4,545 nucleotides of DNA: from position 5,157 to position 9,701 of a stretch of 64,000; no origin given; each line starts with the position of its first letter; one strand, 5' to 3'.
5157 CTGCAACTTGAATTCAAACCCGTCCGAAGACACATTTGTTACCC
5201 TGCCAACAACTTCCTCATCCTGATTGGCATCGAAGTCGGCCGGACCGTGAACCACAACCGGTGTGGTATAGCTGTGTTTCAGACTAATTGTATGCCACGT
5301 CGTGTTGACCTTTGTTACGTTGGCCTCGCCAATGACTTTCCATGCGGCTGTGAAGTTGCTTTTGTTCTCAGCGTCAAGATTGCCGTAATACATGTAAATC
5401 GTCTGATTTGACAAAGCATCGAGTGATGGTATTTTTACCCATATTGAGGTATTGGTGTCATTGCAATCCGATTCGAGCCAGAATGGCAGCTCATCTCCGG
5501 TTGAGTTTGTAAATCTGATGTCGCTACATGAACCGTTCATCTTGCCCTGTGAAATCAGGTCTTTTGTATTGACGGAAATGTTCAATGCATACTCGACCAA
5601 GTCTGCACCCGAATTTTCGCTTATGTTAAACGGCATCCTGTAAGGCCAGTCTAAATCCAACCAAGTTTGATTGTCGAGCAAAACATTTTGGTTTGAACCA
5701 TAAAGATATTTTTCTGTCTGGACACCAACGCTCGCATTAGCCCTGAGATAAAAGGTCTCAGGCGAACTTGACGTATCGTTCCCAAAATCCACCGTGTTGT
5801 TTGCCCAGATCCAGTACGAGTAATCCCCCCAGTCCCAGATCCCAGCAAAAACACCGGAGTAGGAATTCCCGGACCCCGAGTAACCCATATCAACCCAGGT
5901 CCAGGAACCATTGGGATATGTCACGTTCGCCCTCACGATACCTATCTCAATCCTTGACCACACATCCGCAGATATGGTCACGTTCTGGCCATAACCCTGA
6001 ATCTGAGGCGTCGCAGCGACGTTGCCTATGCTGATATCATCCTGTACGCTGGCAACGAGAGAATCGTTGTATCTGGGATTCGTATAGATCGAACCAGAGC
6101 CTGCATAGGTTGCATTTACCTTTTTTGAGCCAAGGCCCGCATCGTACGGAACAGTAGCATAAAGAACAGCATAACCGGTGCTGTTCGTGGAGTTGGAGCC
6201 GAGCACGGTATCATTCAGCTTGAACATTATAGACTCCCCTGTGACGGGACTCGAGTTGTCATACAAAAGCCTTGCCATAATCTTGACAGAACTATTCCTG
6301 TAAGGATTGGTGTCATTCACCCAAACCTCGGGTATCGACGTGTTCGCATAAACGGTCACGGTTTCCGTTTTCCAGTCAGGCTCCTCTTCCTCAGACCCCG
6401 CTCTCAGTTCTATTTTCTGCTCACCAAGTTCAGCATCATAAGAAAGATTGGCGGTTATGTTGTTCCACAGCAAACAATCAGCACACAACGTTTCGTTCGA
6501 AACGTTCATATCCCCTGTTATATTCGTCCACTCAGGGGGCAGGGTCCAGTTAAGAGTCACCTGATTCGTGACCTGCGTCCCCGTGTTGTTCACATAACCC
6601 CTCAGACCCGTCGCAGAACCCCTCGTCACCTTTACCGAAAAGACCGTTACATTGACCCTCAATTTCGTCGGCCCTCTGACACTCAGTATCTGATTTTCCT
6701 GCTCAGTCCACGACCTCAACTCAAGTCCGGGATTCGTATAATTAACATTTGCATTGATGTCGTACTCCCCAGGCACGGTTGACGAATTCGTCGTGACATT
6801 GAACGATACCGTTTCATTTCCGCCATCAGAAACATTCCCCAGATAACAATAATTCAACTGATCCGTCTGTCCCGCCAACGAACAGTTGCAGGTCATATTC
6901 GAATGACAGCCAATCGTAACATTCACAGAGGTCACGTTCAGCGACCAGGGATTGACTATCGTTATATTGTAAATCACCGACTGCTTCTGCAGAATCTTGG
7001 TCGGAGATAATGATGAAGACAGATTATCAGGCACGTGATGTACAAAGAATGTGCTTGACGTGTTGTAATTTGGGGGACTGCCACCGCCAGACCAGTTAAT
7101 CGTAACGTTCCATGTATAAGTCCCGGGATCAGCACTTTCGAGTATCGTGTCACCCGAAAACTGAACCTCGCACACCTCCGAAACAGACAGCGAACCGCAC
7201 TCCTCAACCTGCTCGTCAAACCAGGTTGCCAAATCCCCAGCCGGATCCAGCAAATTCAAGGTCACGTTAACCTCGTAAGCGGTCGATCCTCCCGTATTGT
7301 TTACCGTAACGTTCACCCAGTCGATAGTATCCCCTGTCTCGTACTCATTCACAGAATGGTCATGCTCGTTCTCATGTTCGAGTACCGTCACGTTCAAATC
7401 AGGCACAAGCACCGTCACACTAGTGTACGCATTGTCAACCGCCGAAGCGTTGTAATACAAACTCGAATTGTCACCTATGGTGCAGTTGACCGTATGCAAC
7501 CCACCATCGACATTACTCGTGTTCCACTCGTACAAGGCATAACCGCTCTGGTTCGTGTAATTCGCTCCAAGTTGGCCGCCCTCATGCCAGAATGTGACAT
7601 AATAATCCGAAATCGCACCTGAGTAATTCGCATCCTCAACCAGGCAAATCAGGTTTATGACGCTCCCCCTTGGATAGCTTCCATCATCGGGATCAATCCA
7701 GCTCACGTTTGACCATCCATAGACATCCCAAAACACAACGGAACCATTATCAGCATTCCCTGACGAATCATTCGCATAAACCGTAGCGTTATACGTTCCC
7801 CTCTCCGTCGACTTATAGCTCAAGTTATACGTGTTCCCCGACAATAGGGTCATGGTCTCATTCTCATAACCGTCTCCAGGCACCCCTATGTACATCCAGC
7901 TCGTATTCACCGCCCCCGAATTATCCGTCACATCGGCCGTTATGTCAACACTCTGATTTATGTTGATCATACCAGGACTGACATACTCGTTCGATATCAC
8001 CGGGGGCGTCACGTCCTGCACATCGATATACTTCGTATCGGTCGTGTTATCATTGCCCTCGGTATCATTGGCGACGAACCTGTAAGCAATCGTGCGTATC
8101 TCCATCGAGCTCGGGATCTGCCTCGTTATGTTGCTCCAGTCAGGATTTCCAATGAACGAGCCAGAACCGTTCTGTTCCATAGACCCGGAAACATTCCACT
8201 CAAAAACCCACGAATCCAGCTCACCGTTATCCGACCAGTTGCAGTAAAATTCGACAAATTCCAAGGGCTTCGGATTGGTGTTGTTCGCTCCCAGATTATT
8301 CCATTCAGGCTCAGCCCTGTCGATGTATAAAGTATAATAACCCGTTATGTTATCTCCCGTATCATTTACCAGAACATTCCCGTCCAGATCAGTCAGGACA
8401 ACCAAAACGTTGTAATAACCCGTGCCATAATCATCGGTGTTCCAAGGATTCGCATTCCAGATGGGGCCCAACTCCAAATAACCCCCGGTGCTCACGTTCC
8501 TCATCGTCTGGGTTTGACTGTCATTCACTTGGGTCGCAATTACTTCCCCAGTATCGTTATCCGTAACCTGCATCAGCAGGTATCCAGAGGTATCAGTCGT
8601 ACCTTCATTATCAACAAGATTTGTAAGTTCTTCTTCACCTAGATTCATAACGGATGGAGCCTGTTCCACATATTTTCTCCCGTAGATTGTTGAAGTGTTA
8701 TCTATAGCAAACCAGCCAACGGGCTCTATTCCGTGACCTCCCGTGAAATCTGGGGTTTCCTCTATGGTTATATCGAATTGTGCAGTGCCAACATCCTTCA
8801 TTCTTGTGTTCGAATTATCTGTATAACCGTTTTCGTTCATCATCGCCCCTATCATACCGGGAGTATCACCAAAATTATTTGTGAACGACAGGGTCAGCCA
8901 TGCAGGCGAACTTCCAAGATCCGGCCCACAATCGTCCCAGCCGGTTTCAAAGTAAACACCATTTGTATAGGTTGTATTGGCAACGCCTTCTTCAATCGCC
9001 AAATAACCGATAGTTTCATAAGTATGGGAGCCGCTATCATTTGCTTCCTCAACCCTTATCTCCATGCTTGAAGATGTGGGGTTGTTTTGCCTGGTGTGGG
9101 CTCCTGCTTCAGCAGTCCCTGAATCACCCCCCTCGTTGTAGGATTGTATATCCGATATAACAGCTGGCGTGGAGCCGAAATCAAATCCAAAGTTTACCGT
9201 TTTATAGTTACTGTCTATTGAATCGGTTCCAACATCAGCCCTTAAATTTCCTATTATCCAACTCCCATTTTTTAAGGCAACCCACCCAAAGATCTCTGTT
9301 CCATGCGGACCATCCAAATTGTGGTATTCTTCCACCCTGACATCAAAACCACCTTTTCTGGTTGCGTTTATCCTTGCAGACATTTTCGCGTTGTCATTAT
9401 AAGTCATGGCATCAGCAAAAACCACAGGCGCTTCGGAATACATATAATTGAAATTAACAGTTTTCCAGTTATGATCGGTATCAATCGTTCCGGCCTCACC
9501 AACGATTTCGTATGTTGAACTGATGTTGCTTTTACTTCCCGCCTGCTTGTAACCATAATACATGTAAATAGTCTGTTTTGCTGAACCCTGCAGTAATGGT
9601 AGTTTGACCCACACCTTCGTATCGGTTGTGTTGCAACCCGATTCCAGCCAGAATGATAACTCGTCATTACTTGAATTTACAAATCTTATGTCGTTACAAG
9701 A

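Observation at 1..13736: Multi-kilobase tandem super-repeats inside an enormous surface-protein gene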

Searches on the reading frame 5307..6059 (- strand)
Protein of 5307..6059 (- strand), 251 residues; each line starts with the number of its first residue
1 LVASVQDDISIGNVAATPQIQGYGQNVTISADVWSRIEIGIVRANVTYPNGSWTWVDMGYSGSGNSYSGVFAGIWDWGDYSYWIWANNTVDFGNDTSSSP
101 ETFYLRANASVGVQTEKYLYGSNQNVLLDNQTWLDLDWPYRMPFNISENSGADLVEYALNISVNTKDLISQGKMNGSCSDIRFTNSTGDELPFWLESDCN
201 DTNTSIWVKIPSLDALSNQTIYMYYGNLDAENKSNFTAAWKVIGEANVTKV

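Call 27: search_protein_families(library=pfam, proteins=[window:5307-6059:-], max_evalue=0.1)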
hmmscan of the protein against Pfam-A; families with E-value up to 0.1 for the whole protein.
window:5307-6059:- (251 aa): 1 family
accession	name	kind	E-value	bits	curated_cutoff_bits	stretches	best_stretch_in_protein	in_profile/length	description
PF10102.14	DUF2341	-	1e-18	67.9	23.4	1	177-242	1-67/84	Domain of unknown function (DUF2341)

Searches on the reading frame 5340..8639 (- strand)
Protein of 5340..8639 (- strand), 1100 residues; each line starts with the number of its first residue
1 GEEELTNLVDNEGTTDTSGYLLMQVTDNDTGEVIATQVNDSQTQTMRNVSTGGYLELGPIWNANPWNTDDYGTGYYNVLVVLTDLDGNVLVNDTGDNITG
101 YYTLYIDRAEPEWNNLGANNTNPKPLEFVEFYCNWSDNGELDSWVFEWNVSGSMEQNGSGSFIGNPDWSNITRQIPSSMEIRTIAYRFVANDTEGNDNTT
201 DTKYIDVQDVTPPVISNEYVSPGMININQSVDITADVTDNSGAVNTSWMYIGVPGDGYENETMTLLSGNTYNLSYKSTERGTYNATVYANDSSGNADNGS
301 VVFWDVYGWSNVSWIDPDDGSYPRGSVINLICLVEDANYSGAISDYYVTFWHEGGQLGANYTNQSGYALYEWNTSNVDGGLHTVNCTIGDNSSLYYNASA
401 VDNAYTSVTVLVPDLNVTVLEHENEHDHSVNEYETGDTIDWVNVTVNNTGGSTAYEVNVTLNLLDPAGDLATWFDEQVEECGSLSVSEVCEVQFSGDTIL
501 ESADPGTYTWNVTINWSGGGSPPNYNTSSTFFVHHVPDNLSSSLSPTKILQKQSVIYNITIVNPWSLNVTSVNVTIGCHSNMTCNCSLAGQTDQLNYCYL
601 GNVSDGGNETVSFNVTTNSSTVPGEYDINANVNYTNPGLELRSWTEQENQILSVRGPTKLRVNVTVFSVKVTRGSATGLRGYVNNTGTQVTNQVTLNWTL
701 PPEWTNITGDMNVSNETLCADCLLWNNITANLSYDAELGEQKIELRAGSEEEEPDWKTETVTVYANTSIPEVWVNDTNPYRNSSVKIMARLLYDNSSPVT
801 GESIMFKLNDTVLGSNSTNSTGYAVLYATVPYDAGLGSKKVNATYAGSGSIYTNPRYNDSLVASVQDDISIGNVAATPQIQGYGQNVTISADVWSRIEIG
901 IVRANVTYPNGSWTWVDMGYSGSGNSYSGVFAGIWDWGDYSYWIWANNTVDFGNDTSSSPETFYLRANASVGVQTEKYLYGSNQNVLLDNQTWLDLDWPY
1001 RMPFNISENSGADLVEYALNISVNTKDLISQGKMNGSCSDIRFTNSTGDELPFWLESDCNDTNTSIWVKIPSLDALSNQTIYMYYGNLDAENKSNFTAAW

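Call 39: find_related_loci(query=A1, collection=genome_contigs, flank=10000)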
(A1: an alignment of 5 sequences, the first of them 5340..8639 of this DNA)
Query A1 (1100 aa) in genome_contigs; peptide patterns used: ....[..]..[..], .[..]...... (x = any residue, [..] = any of these).
104 stretches matched a pattern; 6 encode a relative of the query (tblastn E <= 1e-3); 6 distinct loci.
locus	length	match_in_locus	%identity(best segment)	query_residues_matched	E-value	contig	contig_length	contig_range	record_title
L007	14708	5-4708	60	2-1100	0e+0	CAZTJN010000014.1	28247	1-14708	MAG TPA_asm: uncultured archaeon isolate binchicken_co184_466 genome assembly, contig: NODE_2470_length_28247_cov_29.139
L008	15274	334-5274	56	2-1097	0e+0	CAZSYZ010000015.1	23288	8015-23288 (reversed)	MAG TPA_asm: uncultured archaeon isolate binchicken_co89_221 genome assembly, contig: NODE_3605_length_23288_cov_5.07605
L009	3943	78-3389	53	1-1100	0e+0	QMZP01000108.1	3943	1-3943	MAG: Candidatus Aenigmatarchaeota archaeon isolate B8_G16 B8_Guay16_scaffold_28131, whole genome shotgun sequence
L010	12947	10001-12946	54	7-1005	0e+0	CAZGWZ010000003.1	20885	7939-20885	MAG TPA_asm: uncultured archaeon isolate binchicken_co129_219 genome assembly, contig: NODE_7250_length_20885_cov_5.5356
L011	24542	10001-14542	51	1-1100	0e+0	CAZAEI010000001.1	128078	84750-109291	MAG TPA_asm: uncultured archaeon isolate binchicken_co116_293 genome assembly, contig: NODE_52_length_128078_cov_17.9344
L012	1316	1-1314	59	119-560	8e-168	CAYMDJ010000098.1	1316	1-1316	MAG TPA_asm: uncultured archaeon isolate binchicken_co81_315 genome assembly, contig: NODE_268250_length_1316_cov_18.228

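Call 61: search_protein_families(library=pfam, proteins=[L007:9452-12013:+, L011:224-8923:+, L011:8924-17659:+, L010:6707-12946:+], max_evalue=0.01)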
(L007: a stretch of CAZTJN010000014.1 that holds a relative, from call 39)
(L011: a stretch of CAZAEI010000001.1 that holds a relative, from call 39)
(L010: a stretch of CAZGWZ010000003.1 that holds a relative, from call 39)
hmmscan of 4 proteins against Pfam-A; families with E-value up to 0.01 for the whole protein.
L007:9452-12013:+ (854 aa): 3 families
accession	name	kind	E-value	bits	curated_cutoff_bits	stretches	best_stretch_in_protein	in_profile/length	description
PF10102.14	DUF2341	-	6.5e-05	23.7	23.4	1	2-48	38-82/84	Domain of unknown function (DUF2341)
PF14292.12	SusE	-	0.00034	21.2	25.2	1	621-674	22-79/106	SusE outer membrane protein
PF25788.1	Ig_Rha78A_N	-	0.0011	19.7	27.4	1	625-707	15-101/105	Rha78A-like, N-terminal immunoglobulin domain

L011:224-8923:+ (2900 aa): 3 families
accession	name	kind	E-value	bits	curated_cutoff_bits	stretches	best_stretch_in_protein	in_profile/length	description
PF13385.13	Laminin_G_3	-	1.3e-18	68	27.6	1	2411-2563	3-150/151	Concanavalin A-like lectin/glucanases superfamily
PF10102.14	DUF2341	-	5e-12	46.5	23.4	1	2278-2345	4-66/84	Domain of unknown function (DUF2341)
PF01835.25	MG2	-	6.3e-05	23.7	32.8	1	2608-2701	10-96/96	MG2 domain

L011:8924-17659:+ (2912 aa): 3 families
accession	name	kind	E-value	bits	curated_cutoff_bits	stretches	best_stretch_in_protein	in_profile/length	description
PF06439.18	3keto-disac_hyd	-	3.2e-10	40.8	26.8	1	1487-1651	11-187/187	3-keto-disaccharide hydrolase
PF10633.15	NPCBM_assoc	-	7.9e-06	26.4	24.4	0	798-865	9-70/78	NPCBM-associated, NEW3 domain of alpha-galactosidase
PF07705.17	CARDB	-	8.3e-05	23.2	22.7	0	898-989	8-87/101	CARDB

L010:6707-12946:+ (2080 aa): 2 families
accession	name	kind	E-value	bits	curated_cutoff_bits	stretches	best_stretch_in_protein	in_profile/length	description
PF17957.7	Big_7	-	0.0027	18.7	24.1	1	1820-1892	3-68/70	Bacterial Ig domain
PF19077.6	Big_13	-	0.0049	17.8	27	0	1246-1296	43-92/102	Bacterial Ig-like domain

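Call 65: search_protein_families(library=pfam, proteins=[L007:9569-10090:+, L009:3300-3941:+, L008:4300-4900:+], max_evalue=1)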
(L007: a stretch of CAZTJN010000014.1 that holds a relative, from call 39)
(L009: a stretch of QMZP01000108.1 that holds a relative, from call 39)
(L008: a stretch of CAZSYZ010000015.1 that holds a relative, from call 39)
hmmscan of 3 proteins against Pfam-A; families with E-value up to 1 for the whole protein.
L007:9569-10090:+ (174 aa): 1 family
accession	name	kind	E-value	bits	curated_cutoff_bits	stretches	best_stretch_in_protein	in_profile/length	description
PF13385.13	Laminin_G_3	-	0.12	13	27.6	1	47-157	34-132/151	Concanavalin A-like lectin/glucanases superfamily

L009:3300-3941:+ (214 aa): 2 families
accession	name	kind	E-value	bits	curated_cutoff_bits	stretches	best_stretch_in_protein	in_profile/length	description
PF10102.14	DUF2341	-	0.00051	20.9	23.4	1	5-40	40-75/84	Domain of unknown function (DUF2341)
PF23918.1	DUF7257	-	0.023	14.8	27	1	24-63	20-57/239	Domain of unknown function (DUF7257)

L008:4300-4900:+ (200 aa): 1 family
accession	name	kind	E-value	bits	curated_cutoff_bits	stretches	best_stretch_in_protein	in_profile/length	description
PF13385.13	Laminin_G_3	-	0.019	15.6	27.6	1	57-168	17-132/151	Concanavalin A-like lectin/glucanases superfamily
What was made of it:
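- Tried and rejected: For the domain after DUF2341 #3, Pfam LamG hits on the orthologous segments are below threshold (call 65).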

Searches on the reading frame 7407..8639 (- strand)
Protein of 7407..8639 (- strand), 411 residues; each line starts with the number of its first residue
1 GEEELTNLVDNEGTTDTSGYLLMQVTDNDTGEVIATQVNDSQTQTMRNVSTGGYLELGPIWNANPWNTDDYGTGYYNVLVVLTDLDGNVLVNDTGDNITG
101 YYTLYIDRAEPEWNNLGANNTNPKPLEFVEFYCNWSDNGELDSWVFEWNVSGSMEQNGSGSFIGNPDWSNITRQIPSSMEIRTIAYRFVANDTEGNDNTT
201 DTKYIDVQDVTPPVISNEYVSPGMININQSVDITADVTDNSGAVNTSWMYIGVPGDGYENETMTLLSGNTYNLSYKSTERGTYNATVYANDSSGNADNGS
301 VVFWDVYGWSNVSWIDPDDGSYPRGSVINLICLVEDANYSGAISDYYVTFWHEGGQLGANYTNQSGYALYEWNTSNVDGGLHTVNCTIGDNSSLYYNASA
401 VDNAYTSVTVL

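Call 27: search_protein_families(library=pfam, proteins=[window:7407-8639:-], max_evalue=0.1)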
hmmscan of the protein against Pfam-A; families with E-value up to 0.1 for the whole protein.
window:7407-8639:- (411 aa): 3 families
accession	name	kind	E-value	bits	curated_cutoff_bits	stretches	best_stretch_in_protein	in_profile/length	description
PF17957.7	Big_7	-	0.00059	20.9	24.1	0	312-384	3-68/70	Bacterial Ig domain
PF00801.26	PKD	-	0.00087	19.7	23.5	1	220-299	6-75/80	PKD domain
PF13750.12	Big_3_3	-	0.049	13.7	27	1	188-303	21-144/157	Bacterial Ig-like domain (group 3)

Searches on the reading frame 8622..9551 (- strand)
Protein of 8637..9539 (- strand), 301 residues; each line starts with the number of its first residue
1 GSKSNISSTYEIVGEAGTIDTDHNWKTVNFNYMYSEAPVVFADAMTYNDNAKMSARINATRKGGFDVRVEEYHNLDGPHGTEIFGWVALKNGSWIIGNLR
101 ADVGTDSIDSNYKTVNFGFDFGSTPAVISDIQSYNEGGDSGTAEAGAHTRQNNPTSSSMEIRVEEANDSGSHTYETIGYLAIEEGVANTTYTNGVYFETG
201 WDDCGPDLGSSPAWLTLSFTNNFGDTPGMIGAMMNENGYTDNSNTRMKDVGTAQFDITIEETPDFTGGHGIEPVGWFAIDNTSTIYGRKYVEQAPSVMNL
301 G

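Call 27: search_protein_families(library=pfam, proteins=[window:8637-9539:-], max_evalue=0.1)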
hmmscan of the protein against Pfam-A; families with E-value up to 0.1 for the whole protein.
window:8637-9539:- (301 aa): 1 family
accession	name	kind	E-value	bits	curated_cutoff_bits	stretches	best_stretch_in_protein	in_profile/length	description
PF09458.16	H_lectin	-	5.6e-06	26.8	24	0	113-174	2-60/67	H-type lectin domain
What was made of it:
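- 8640..9536 (-): H-lectin-like triplet 1 (aa 1401-1699). PF09458, 26.8 bits (call 27).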

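Call 76: predict_structure(alignment_id=A2)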
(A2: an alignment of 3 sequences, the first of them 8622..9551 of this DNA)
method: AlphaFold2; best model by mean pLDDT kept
length: 310 residues; sequences in the alignment: 3
mean_pLDDT: 49.3   pTM: 0.45
mean pLDDT of the five models: 49.3, 42.9, 42.8, 42.5, 37.7
residues with pLDDT >= 90: 0; 70-90: 9; 50-70: 159; < 50: 142
segments of 3 or more residues with pLDDT < 50: 1-17, 48-55, 76-83, 95-113, 137-150, 172-177, 187-215, 240-244, 268-275, 287-310
pLDDT, mean of each block of 10 residues (from residue 1): 26 41 63 63 51 49 64 53 54 45 38 55 53 48 39 61 62 49 48 35 38 50 61 54 53 70 56 50 49 26 27
secondary structure, 60 per line:
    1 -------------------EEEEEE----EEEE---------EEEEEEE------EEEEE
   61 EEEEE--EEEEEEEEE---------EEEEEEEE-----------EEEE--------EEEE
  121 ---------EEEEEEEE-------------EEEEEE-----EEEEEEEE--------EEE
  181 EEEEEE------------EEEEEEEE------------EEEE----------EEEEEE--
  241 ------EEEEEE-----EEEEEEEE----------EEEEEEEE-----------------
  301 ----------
elements in order: E20-25 E30-33 E43-49 E56-65 E68-76 E86-93 E105-108 E117-120 E130-137 E151-156 E162-169 E178-186 E199-206 E219-222 E233-238 E247-252 E258-265 E276-283
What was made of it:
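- On H-type lectin domain proteins (PF09458): The AF2 model of triplet 1 is all-beta but has pLDDT 49, so it was not used for a fold search (call 76).
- Tried and rejected: AlphaFold2 of H-lectin triplet 1 with a 3-sequence alignment gave pLDDT 49, so I ran no fold search on it (call 76).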
